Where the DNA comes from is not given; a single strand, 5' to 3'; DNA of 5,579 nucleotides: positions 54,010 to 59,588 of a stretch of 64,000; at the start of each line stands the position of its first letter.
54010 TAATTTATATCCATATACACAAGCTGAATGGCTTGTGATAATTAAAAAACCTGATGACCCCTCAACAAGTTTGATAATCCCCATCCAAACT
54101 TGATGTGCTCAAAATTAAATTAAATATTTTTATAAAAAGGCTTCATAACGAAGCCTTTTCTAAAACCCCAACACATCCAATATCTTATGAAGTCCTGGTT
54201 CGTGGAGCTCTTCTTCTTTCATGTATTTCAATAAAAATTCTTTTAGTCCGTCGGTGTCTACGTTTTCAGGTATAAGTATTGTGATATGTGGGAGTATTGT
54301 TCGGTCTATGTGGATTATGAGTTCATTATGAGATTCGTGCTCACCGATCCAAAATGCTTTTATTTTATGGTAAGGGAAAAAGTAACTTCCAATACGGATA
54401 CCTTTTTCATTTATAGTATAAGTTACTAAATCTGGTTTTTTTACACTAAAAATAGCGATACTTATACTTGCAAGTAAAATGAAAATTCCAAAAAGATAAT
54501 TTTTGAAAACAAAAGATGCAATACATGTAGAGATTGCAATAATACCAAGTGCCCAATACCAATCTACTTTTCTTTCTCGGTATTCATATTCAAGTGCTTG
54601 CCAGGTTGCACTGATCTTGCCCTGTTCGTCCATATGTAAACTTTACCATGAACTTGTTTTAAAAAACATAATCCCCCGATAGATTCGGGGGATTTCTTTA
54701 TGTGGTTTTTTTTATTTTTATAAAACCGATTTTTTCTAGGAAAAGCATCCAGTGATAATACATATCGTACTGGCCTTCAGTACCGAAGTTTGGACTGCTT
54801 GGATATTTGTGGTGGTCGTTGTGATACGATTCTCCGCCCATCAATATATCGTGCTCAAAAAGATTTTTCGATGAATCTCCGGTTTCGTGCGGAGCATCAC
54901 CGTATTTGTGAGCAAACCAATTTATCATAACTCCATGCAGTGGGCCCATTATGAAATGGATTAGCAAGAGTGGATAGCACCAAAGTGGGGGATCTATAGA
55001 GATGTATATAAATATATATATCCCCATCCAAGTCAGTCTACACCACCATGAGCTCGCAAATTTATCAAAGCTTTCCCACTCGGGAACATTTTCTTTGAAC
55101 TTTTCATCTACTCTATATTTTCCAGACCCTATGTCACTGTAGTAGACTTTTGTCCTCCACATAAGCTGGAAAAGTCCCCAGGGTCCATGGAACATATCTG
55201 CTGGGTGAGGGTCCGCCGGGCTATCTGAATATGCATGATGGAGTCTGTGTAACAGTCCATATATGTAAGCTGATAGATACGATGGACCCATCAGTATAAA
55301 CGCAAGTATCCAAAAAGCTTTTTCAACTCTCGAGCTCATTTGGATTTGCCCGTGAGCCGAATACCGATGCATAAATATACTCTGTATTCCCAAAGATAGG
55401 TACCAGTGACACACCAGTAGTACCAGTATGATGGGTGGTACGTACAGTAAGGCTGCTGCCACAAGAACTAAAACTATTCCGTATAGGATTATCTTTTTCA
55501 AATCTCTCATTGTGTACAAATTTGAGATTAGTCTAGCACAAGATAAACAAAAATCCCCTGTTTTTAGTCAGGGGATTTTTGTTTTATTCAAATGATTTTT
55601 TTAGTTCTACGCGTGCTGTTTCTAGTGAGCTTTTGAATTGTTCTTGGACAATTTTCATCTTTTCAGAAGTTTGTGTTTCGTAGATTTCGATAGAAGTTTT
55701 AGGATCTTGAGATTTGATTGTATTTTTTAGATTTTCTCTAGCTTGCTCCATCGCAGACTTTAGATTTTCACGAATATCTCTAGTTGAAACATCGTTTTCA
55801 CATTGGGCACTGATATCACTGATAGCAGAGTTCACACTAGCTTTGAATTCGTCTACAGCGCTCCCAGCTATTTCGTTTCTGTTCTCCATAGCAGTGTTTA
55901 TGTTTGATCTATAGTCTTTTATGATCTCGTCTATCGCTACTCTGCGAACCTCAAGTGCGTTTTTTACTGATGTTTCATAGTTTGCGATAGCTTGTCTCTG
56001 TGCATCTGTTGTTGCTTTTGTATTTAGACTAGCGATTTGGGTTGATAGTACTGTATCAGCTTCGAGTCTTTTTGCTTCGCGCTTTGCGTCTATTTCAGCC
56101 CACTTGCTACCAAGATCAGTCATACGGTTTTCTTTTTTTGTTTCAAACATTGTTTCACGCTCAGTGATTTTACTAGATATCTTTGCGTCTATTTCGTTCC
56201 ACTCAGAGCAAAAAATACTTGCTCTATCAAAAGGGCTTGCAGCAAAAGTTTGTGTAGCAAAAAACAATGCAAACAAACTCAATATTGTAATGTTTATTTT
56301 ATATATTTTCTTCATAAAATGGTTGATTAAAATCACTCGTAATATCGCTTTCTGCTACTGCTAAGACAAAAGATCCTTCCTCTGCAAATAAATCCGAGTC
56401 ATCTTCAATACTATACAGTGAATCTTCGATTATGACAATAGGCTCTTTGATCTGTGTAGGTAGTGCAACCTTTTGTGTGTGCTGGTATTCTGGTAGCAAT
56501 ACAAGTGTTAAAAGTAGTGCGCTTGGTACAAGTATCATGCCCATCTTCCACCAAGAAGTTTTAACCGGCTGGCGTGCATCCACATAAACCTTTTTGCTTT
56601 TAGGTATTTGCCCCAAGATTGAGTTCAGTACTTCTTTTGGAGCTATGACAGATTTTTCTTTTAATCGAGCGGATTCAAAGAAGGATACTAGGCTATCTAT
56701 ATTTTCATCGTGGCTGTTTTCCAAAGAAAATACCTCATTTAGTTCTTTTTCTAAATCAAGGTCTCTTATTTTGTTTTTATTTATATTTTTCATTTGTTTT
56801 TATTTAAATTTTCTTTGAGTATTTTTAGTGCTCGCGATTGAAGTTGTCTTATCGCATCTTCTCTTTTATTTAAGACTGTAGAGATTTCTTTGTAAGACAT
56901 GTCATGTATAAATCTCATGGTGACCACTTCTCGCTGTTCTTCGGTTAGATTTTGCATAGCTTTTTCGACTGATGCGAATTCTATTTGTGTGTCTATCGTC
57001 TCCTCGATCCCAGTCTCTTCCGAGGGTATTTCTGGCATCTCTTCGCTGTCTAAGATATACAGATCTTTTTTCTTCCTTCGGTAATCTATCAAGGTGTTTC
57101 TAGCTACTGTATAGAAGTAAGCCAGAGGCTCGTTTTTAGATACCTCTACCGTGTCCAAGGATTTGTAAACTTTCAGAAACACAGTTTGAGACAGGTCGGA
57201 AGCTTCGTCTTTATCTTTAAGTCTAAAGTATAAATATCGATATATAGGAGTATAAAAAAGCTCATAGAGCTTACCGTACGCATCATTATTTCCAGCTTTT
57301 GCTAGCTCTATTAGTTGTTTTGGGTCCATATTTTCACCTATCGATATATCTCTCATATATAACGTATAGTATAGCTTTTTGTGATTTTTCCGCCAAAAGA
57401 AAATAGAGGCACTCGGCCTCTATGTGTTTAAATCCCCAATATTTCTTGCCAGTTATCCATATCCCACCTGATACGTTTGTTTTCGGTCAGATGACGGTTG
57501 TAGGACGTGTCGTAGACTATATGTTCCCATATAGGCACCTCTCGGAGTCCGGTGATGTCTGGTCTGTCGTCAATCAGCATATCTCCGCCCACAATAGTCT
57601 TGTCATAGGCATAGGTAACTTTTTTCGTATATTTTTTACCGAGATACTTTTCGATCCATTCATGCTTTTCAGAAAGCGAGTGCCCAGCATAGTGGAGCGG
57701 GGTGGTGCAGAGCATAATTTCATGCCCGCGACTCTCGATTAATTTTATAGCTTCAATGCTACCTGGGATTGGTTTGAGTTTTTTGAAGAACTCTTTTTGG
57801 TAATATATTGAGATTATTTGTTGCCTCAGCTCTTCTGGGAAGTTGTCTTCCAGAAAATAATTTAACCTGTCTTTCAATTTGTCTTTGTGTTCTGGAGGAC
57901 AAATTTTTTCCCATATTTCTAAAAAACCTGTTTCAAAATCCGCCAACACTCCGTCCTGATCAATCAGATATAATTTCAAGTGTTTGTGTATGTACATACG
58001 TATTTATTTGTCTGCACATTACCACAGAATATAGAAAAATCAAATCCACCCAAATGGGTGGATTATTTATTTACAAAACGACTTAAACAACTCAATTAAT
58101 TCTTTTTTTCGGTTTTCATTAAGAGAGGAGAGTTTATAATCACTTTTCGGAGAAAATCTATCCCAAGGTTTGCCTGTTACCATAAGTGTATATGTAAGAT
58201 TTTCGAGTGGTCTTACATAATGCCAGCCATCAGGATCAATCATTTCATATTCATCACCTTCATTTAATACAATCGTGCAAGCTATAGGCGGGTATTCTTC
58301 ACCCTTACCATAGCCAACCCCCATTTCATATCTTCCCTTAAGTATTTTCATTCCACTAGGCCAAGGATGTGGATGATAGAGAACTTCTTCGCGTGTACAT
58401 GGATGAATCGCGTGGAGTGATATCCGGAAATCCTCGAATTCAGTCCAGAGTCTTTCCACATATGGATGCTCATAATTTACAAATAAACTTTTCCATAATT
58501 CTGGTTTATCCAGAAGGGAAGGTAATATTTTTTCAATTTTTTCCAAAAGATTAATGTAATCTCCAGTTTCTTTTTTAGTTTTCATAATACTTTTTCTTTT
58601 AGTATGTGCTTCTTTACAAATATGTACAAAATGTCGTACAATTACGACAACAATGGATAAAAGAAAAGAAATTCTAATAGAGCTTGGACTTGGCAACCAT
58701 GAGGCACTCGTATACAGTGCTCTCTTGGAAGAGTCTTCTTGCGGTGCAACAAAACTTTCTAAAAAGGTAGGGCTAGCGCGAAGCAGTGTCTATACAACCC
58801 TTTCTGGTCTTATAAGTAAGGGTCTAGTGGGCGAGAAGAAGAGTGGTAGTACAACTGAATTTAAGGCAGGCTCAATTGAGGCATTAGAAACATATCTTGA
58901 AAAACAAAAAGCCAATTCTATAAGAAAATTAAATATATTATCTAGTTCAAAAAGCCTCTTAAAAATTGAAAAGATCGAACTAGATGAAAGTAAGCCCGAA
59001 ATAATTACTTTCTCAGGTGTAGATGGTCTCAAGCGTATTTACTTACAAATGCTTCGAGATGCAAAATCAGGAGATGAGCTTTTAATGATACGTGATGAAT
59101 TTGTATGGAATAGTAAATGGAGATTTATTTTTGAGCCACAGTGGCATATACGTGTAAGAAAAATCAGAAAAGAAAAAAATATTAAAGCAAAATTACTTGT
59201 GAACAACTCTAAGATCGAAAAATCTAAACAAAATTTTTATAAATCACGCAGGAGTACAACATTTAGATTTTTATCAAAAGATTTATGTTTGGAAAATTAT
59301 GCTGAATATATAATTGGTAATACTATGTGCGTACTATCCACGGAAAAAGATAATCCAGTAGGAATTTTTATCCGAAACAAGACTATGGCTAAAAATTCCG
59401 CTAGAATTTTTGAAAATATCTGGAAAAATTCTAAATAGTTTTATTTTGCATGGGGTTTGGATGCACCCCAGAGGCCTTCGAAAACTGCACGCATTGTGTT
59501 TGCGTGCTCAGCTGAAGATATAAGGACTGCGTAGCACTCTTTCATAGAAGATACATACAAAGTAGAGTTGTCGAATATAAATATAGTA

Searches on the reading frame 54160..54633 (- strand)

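Call 40: search_protein_families(library=pfam, proteins=[window:54160-54633:-])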
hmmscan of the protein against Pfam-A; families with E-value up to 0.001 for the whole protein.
window:54160-54633:- (157 aa): 1 family
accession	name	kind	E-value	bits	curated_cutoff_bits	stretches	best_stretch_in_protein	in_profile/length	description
PF18923.6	DUF5673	-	1.6e-05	25.3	26.7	1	74-116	5-44/66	Domain of unknown function (DUF5673)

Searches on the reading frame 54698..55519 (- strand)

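Call 40: search_protein_families(library=pfam, proteins=[window:54698-55519:-])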
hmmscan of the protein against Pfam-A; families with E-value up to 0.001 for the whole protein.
window:54698-55519:- (273 aa): 1 family
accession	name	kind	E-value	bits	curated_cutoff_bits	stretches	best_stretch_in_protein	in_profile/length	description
PF00487.30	FA_desaturase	-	1.7e-14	54.7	29.7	1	31-243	7-227/253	Fatty acid desaturase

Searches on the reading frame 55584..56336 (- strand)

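Call 40: search_protein_families(library=pfam, proteins=[window:55584-56336:-])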
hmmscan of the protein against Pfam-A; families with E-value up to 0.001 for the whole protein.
window:55584-56336:- (250 aa): 1 family
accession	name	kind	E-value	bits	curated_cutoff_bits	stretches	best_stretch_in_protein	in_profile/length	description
PF01442.23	Apolipoprotein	-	0.00024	21.3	90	0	90-205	74-187/190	Apolipoprotein A1/A4/E domain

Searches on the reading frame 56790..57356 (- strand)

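Call 41: search_protein_families(library=pfam, proteins=[window:56790-57356:-])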
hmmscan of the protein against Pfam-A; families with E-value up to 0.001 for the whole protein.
window:56790-57356:- (188 aa): 4 families
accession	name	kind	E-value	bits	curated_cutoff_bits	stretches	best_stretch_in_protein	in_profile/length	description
PF04542.20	Sigma70_r2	-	2.6e-15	56.4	24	1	30-97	1-69/71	Sigma-70 region 2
PF08281.18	Sigma70_r4_2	-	2.7e-13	49.8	25.7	1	129-179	3-53/54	Sigma-70, region 4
PF04545.22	Sigma70_r4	-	4.7e-13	48.9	24.1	1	133-182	1-50/50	Sigma-70, region 4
PF07638.17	Sigma70_ECF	-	2.5e-06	27.9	21.1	1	14-170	6-169/185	ECF sigma factor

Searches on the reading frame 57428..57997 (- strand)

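Call 41: search_protein_families(library=pfam, proteins=[window:57428-57997:-])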
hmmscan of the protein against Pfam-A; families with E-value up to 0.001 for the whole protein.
window:57428-57997:- (189 aa): 3 families
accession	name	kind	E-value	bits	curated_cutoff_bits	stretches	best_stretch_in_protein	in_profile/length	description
PF06941.18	NT5C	-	2.2e-24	86.8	24.8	1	11-186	5-170/180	5' nucleotidase, deoxy (Pyrimidine), cytosolic type C protein (NT5C)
PF00702.32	Hydrolase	-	0.00049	21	26.4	0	8-105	2-129/191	haloacid dehalogenase-like hydrolase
PF13419.12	HAD_2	-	0.00098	19.7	23.8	0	12-100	3-104/178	Haloacid dehalogenase-like hydrolase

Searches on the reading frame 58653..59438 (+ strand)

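Call 41: search_protein_families(library=pfam, proteins=[window:58653-59438:+])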
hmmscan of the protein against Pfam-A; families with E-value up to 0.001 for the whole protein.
window:58653-59438:+ (261 aa): 2 families
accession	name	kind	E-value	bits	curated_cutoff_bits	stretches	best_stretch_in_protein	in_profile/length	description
PF01978.25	TrmB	-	1.6e-12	47.5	25.6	1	10-72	3-64/68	Sugar-specific transcriptional regulator TrmB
PF03965.22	Penicillinase_R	-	0.00011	23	22.6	1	14-72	2-64/115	Penicillinase repressor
